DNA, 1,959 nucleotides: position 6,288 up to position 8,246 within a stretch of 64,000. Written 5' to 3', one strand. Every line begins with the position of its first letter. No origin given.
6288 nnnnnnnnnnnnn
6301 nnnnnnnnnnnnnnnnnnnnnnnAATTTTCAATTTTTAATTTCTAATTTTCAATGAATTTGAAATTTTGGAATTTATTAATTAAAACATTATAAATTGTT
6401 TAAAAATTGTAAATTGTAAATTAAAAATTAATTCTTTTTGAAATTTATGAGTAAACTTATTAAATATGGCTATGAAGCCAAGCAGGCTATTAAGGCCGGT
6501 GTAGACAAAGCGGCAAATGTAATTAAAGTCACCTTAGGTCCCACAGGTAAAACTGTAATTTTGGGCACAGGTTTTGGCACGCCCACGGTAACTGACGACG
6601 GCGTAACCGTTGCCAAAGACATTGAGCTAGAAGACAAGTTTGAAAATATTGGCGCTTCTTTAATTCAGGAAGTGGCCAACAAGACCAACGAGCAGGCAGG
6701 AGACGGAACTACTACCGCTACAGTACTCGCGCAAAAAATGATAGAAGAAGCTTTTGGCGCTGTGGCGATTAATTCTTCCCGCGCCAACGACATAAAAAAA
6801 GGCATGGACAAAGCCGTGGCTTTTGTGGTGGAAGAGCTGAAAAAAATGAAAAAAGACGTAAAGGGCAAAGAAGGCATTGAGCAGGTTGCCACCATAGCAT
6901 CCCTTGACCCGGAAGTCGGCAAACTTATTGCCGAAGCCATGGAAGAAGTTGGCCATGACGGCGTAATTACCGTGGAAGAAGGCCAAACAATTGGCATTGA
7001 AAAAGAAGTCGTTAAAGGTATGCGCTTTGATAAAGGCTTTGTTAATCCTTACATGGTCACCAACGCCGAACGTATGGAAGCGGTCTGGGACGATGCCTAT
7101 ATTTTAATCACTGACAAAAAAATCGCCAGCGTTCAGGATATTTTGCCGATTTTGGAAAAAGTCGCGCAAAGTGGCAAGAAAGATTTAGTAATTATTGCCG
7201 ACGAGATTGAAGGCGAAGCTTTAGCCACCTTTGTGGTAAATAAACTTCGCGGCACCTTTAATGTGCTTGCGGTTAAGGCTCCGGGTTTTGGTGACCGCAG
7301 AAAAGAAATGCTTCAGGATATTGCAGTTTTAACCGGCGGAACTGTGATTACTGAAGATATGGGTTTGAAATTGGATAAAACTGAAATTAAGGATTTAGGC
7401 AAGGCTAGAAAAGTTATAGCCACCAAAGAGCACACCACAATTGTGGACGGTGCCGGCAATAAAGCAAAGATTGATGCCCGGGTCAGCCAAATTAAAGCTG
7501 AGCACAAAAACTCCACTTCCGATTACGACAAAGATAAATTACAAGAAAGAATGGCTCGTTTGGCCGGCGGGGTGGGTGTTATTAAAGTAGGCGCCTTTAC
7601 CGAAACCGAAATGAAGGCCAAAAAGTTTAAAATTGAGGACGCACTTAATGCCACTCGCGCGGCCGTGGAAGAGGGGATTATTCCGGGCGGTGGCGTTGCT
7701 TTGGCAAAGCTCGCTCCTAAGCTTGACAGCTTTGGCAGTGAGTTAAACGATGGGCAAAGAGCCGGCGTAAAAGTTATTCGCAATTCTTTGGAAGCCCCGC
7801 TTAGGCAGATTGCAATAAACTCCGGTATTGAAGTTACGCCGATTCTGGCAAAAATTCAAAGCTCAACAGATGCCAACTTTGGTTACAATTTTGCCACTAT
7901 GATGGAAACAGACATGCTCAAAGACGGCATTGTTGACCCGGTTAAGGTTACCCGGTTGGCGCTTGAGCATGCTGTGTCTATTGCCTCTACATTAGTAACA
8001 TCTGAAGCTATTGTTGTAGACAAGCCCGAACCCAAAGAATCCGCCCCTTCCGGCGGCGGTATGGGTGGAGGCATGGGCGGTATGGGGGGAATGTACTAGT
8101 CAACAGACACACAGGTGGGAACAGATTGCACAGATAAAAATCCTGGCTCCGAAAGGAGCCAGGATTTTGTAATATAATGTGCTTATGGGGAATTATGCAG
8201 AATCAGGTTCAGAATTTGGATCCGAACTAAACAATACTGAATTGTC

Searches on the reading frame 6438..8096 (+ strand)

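Call 59: search_protein_families(library=pfam, proteins=[window:6438-8096:+], max_evalue=0.00001)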
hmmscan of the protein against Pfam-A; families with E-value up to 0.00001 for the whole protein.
window:6438-8096:+ (553 aa): 1 family
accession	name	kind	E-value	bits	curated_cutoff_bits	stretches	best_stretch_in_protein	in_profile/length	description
PF00118.29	Cpn60_TCP1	-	7e-70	236.5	34.3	1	26-530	2-490/490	TCP-1/cpn60 chaperonin family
